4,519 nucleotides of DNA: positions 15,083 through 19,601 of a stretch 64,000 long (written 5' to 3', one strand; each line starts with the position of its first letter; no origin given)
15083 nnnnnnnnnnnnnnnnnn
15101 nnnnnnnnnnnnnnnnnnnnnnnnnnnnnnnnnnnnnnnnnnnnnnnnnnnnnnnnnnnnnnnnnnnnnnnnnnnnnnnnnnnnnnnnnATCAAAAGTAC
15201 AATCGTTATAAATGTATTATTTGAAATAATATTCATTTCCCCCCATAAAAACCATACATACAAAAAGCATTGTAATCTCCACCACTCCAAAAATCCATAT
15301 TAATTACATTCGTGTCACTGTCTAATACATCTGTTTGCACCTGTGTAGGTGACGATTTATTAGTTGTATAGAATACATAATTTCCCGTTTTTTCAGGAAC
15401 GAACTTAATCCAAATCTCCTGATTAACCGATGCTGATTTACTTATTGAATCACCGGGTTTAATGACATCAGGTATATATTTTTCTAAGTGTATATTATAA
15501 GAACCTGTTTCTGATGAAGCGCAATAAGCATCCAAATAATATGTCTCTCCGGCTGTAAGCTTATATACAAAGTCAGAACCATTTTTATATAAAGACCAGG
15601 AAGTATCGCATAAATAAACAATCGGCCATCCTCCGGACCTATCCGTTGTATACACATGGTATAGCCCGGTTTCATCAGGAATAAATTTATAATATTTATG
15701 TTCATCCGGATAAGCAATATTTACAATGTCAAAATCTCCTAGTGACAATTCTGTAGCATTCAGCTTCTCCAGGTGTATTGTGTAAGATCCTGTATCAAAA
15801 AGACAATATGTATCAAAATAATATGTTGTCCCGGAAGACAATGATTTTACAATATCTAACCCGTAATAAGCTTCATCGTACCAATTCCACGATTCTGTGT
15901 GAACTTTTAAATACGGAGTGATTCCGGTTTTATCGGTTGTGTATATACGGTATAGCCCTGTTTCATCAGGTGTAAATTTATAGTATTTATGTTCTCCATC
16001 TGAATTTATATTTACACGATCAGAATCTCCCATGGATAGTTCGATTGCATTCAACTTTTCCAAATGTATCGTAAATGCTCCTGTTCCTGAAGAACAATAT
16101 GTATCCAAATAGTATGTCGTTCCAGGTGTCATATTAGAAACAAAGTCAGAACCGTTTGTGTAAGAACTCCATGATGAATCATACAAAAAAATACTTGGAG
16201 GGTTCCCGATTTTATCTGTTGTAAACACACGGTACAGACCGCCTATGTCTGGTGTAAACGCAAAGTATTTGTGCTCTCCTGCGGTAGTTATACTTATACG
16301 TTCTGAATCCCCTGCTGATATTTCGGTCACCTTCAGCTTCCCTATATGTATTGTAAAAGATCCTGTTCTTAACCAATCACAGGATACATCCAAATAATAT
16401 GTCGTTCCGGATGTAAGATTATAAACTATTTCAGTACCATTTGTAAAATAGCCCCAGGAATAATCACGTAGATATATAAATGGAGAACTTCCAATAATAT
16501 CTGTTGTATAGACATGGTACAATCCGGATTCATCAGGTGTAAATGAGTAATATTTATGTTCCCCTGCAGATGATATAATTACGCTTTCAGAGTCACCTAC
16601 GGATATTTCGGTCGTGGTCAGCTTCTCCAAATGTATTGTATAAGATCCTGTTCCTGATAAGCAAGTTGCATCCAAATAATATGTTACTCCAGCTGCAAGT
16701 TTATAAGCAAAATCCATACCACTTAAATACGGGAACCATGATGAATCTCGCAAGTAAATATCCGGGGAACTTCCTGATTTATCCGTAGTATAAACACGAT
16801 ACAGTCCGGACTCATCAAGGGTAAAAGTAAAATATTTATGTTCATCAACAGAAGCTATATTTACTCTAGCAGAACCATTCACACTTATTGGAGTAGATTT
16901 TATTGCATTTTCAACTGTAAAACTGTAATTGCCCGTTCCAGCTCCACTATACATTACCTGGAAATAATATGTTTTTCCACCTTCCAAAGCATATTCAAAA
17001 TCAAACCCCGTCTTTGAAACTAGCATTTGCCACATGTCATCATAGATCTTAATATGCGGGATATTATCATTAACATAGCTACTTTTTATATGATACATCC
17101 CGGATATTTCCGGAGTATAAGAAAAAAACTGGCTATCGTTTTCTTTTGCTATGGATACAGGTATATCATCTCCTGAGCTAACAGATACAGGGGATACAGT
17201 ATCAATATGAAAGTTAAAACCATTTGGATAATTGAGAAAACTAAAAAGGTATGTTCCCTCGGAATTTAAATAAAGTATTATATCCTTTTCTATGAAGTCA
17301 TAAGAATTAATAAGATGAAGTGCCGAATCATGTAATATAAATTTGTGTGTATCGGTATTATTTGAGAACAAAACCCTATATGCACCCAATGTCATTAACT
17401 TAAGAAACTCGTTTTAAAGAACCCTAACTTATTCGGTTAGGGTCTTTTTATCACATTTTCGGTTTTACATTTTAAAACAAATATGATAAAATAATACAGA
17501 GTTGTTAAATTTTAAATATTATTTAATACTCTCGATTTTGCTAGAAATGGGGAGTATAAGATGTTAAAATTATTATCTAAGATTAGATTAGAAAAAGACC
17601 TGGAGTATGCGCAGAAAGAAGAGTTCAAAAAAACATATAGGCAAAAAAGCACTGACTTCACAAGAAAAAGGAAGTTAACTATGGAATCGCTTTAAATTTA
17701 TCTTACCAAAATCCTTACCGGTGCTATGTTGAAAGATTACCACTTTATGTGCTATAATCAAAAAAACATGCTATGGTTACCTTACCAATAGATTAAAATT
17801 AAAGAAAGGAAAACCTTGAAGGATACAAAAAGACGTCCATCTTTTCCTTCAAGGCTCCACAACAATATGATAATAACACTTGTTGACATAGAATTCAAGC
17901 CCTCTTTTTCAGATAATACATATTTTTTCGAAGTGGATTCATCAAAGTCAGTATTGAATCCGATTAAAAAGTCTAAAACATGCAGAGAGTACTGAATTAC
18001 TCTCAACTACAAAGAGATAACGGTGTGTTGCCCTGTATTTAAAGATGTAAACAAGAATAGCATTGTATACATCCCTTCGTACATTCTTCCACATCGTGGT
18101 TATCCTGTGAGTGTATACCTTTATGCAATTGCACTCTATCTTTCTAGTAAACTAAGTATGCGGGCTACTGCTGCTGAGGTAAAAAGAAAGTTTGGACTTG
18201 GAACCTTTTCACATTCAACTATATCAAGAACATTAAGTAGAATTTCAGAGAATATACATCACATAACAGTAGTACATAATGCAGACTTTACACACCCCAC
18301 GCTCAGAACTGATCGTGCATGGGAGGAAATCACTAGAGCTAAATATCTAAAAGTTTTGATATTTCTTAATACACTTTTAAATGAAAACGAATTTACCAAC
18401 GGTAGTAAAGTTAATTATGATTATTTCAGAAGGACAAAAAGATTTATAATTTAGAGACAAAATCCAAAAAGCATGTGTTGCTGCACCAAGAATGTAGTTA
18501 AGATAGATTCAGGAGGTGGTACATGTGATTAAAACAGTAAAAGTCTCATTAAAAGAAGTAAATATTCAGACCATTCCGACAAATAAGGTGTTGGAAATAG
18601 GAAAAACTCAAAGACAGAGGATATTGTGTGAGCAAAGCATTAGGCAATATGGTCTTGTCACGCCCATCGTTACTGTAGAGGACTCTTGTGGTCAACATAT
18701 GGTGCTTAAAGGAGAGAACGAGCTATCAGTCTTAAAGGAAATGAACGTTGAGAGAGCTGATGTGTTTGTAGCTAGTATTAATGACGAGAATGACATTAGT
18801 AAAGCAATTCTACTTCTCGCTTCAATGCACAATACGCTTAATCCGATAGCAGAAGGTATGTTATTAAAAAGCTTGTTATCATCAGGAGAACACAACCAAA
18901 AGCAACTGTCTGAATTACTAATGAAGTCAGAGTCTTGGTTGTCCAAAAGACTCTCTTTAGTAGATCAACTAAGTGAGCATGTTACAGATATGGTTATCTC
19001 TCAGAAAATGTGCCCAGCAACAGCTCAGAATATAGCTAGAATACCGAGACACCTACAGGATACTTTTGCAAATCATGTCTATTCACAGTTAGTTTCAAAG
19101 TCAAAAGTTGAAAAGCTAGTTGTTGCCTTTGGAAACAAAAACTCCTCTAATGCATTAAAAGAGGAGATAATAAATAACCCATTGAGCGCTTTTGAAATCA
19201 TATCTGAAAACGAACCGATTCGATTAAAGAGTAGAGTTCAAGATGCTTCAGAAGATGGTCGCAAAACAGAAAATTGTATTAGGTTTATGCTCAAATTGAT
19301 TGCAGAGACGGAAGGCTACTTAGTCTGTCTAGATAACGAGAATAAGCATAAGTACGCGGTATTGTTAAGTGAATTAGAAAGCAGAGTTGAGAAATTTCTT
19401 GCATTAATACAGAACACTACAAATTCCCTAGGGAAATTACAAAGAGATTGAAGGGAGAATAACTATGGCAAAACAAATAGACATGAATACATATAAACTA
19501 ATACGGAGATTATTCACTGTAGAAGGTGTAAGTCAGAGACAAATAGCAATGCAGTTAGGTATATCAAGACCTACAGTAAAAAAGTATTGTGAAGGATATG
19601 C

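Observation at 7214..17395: Five-gene operon of giant surface proteins that each combine cohesin-like AND dockerin modules with vWA, PPC-repeat, Big_2, cadherin-like and Listeria-Bacteroides repeat domains - a non-cellulosomal cohesin-dockerin assembly system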

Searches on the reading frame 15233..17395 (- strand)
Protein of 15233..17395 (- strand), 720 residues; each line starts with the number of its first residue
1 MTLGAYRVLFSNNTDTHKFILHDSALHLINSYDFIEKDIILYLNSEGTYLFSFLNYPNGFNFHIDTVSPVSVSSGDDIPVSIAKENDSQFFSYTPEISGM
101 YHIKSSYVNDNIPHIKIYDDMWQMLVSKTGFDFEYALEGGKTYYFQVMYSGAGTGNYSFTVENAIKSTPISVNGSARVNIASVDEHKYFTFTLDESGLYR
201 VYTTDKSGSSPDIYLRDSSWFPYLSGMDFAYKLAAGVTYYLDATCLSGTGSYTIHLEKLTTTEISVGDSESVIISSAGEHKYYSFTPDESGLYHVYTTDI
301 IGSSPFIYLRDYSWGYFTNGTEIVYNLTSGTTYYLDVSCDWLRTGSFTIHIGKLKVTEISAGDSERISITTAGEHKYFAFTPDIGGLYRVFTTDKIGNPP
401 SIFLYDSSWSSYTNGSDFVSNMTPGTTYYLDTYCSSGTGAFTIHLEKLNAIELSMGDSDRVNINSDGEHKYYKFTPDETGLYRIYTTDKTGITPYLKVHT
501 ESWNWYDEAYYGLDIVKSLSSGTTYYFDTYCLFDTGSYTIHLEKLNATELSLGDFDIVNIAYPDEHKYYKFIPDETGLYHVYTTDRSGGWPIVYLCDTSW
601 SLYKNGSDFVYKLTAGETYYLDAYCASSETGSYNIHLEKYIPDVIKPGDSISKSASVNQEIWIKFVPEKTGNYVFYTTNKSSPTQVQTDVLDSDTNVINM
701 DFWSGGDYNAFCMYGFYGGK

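Call 4: search_protein_families(library=pfam, proteins=[window:15233-17395:-], max_evalue=0.01)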
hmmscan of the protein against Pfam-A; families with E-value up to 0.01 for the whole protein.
window:15233-17395:- (720 aa): 0 families

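Call 12: search_protein_families(library=pfam, proteins=[window:15233-17395:-], max_evalue=10)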
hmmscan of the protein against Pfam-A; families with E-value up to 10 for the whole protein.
window:15233-17395:- (720 aa): 5 families
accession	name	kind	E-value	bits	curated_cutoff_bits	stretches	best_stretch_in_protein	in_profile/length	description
PF10179.15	NDNF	-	0.018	15.5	27.3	0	418-433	92-107/127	Neuron-derived neurotrophic factor, first Fn(III) domain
PF23759.1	GBD_T9SS_assoc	-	0.028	15.1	27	0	576-631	55-110/116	Galactose binding domain-like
PF22834.3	Polo_box_4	-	0.056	14.4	27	1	252-288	11-47/85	Polo box domain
PF00630.25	Filamin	-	0.064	14.5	26.9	1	70-113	42-88/93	Filamin/ABP280 repeat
PF19008.5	DUF5737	-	0.095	13.4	27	0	447-475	29-57/99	Family of unknown function (DUF5737)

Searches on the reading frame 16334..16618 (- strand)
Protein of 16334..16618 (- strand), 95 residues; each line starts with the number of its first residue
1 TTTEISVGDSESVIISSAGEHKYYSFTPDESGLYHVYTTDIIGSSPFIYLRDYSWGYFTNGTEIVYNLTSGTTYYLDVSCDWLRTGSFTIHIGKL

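Call 27: search_protein_families(library=pfam, proteins=[window:16334-16618:-], max_evalue=10)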
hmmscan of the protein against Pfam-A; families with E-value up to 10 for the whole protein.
seq(95 aa): 0 families

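Call 55: predict_structure(alignment_id=A2)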
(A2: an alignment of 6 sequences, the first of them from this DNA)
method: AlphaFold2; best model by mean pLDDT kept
length: 95 residues; sequences in the alignment: 6
mean_pLDDT: 96.2   pTM: 0.86
mean pLDDT of the five models: 96.2, 96.2, 95.4, 95.3, 95.2
residues with pLDDT >= 90: 91; 70-90: 4; 50-70: 0; < 50: 0
segments of 3 or more residues with pLDDT < 50: none
pLDDT, mean of each block of 10 residues (from residue 1): 94 96 97 98 97 95 97 97 94 97
secondary structure, 60 per line:
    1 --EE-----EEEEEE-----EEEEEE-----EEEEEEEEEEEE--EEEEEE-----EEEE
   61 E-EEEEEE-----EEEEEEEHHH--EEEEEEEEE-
elements in order: E10-15 E21-26 E32-43 E46-51 E57-61 E63-68 E74-80 E86-94

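Call 57: fold_search(model_id=the predicted structure, library=pdb)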
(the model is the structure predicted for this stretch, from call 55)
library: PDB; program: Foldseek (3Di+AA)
matches with E <= 10: 1707; with E <= 0.001: 3
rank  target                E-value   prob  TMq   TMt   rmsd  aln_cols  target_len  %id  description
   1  1nqj_A                3.6e-04  1.00  0.77  0.76   3.6        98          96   20  CRYSTAL STRUCTURE OF CLOSTRIDIUM HISTOLYTICUM COLG COLLAGENASE COLLAGEN-BINDING DOMAIN 3B AT 1.0 ANGSTROM RESOLUTION I (released 2003-04-15)
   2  5sv5                  4.2e-04  1.00  0.77  0.70   2.9       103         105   14  1.0 Angstrom Crystal Structure of pre-Peptidase C-terminal Domain of Collagenase from Bacillus anthracis. (released 2016-08-17)
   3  4hpk_B                8.4e-04  1.00  0.79  0.67   3.3        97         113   21  Crystal structure of Clostridium histolyticum colg collagenase collagen-binding domain 3B at 1.35 Angstrom resolution  (released 2012-12-12)
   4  1nqd_B                1.3e-03  1.00  0.77  0.65   3.5        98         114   19  CRYSTAL STRUCTURE OF CLOSTRIDIUM HISTOLYTICUM COLG COLLAGENASE COLLAGEN-BINDING DOMAIN 3B AT 1.65 ANGSTROM RESOLUTION  (released 2003-04-15)
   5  4dy5_A                1.5e-03  1.00  0.55  0.48   4.8       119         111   17  Crystal structure of Salmonella Typhimurium PliG, a periplasmic lysozyme inhibitor of g-type lysozyme (released 2012-06-13)
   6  4dzg                  1.6e-03  1.00  0.65  0.56   3.7       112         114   10  Crystal structure of Aeromonas hydrophila PliG, a periplasmic lysozyme inhibitor of g-type lysozyme (released 2012-06-13)
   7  2o8o_A                1.7e-03  1.00  0.80  0.70   3.0        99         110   19  Crystal structure of Clostridium histolyticum colg collagenase collagen-binding domain 3B at 1.35 Angstrom resolution  (released 2007-12-11)
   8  1nqj_B                1.9e-03  1.00  0.79  0.67   3.2       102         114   19  CRYSTAL STRUCTURE OF CLOSTRIDIUM HISTOLYTICUM COLG COLLAGENASE COLLAGEN-BINDING DOMAIN 3B AT 1.0 ANGSTROM RESOLUTION I (released 2003-04-15)
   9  3afg_B                2.1e-03  1.00  0.61  0.13   5.8       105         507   15  Crystal structure of ProN-Tk-SP from Thermococcus kodakaraensis (released 2010-08-04)
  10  4dy5_C                2.2e-03  1.00  0.53  0.49   4.7       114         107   17  Crystal structure of Salmonella Typhimurium PliG, a periplasmic lysozyme inhibitor of g-type lysozyme (released 2012-06-13)
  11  1nqd_A                2.3e-03  1.00  0.81  0.70   3.0        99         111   18  CRYSTAL STRUCTURE OF CLOSTRIDIUM HISTOLYTICUM COLG COLLAGENASE COLLAGEN-BINDING DOMAIN 3B AT 1.65 ANGSTROM RESOLUTION  (released 2003-04-15)
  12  5fwu                  2.5e-03  1.00  0.47  0.21   5.1       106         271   13  Wnt modulator Kremen crystal form II at 2.8A (released 2016-07-20)
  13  5fwv                  2.9e-03  1.00  0.51  0.22   5.1       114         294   11  Wnt modulator Kremen crystal form III at 3.2A (released 2016-07-20)
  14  6ov3_B                3.2e-03  1.00  0.60  0.48   5.0       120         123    9  Crystal structure of human claudin-9 in complex with Clostridium perfringens entertoxin C-terminal domain in open form (released 2019-09-04)
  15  3jqw_C                3.4e-03  1.00  0.70  0.56   3.1        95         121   14  Crystal structure of Clostridium histolyticum colH collagenase collagen-binding domain 3 at 2 Angstrom resolution in p (released 2010-09-29)
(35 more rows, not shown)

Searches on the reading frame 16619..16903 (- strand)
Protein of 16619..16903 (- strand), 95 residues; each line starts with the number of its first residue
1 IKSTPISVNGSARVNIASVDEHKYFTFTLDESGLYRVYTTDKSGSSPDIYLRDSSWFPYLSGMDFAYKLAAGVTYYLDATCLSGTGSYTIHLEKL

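Call 26: search_solved_structures(query=A1, max_evalue=10, show_alignments=2)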
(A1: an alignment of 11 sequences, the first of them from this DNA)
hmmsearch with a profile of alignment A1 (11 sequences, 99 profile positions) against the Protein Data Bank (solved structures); distinct sequences matched with E-value up to 10: 23.
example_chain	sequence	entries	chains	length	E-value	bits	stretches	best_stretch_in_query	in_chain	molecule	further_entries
6fwx_A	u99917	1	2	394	0.076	16.5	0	29-47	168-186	Titin,Titin,Titin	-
6mfa_A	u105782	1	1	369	0.16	15.4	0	51-86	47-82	Fibronectin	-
1ywm_A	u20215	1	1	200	0.22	15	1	42-91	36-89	C protein alpha-antigen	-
2o0i_1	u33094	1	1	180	0.23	14.9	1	42-91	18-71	C protein alpha-antigen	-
4ow4_A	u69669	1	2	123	0.69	13.4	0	5-32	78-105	Beta-terfoil designed by folding nucleus symmetric expansion (""Phifoil"")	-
1jew_R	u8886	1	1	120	0.85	13.1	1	11-59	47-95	COXSACKIEVIRUS AND ADENOVIRUS RECEPTOR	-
7dpz_K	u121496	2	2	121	0.86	13.1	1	11-59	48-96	Coxsackievirus and adenovirus receptor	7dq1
2w9l_A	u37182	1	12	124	0.89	13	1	11-59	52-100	COXSACKIEVIRUS AND ADENOVIRUS RECEPTOR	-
1kac_B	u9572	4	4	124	0.92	13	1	11-59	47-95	PROTEIN (COXSACKIE VIRUS AND ADENOVIRUS RECEPTOR) | Coxsackievirus and adenovirus receptor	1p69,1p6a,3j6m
1eaj_A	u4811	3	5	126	0.93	13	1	11-59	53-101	COXSACKIE VIRUS AND ADENOVIRUS RECEPTOR | Coxsackievirus and adenovirus receptor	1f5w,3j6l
1rsf_A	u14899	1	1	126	0.95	13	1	11-59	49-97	Coxsackievirus and adenovirus receptor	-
2wbw_B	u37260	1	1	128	0.95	13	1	11-59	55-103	COXSACKIEVIRUS AND ADENOVIRUS RECEPTOR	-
2j12_B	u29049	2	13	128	0.95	12.9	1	11-59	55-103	COXSACKIEVIRUS AND ADENOVIRUS RECEPTOR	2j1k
3j6n_K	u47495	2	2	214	1.1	12.8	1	12-59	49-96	Coxsackie and adenovirus receptor | Coxsackievirus and adenovirus receptor homolog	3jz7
3pf1_A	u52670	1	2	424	1.2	12.7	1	36-89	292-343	Long-chain fatty acid transport protein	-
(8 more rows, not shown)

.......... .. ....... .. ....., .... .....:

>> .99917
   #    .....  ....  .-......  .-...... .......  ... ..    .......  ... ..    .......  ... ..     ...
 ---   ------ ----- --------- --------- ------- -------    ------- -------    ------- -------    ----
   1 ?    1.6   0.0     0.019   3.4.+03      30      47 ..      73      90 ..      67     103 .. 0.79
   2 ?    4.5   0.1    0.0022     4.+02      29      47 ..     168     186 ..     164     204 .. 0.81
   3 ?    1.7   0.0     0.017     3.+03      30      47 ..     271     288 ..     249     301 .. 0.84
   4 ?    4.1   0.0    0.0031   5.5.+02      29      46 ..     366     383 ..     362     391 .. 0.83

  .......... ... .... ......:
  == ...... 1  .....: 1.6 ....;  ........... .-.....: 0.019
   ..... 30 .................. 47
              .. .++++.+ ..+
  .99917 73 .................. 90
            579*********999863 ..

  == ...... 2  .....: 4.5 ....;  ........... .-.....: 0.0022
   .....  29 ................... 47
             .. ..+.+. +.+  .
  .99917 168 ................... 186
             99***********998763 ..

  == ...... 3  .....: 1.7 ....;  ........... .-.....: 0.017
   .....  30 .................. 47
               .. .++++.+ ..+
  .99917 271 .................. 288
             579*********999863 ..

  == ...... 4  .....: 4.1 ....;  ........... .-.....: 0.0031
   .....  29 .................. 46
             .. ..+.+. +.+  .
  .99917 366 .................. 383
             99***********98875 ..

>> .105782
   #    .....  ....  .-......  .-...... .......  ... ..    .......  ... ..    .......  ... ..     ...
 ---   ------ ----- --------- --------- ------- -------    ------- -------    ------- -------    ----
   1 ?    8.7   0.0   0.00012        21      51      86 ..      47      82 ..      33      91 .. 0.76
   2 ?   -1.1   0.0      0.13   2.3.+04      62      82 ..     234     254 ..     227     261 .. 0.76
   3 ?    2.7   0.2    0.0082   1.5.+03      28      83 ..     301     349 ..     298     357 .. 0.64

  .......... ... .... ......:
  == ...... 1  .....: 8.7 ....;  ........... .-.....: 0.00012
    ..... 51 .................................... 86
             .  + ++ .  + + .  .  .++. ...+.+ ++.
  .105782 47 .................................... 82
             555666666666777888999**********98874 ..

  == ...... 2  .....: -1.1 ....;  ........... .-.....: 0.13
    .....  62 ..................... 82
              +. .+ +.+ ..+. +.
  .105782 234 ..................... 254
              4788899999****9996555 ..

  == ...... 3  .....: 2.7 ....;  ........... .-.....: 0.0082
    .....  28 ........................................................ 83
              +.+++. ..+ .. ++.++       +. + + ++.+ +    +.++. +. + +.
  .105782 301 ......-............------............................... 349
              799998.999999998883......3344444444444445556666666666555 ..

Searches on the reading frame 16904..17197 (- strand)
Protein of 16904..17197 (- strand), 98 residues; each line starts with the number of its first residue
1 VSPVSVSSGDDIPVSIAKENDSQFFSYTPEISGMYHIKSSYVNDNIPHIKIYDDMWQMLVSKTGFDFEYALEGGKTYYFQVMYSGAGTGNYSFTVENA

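Call 27: search_protein_families(library=pfam, proteins=[window:16904-17197:-], max_evalue=10)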
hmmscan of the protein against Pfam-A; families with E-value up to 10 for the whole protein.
seq(98 aa): 2 families
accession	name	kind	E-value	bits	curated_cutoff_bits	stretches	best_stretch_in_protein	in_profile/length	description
PF00630.25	Filamin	-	0.02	16.2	26.9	1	7-47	47-88/93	Filamin/ABP280 repeat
PF07495.19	Y_Y_Y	-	0.084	13.2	26.6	1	19-41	24-46/65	Y_Y_Y domain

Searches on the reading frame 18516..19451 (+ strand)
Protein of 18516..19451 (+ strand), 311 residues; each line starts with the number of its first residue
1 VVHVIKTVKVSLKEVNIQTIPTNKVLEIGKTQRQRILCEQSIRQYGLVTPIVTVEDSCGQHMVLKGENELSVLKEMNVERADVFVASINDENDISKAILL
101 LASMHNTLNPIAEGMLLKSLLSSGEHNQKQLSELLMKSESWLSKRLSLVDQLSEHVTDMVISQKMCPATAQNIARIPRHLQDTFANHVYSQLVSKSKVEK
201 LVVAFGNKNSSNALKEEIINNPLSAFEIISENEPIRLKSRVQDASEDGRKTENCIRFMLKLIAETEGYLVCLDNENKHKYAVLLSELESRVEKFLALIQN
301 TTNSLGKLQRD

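Call 11: search_protein_families(library=pfam, proteins=[window:18516-19451:+], max_evalue=0.001)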
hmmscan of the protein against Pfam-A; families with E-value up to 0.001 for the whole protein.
window:18516-19451:+ (311 aa): 1 family
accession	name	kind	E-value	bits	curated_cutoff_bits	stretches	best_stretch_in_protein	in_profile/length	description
PF17762.8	HTH_ParB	-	6.7e-08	33.1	22.6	1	108-203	3-98/102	ParB HTH domain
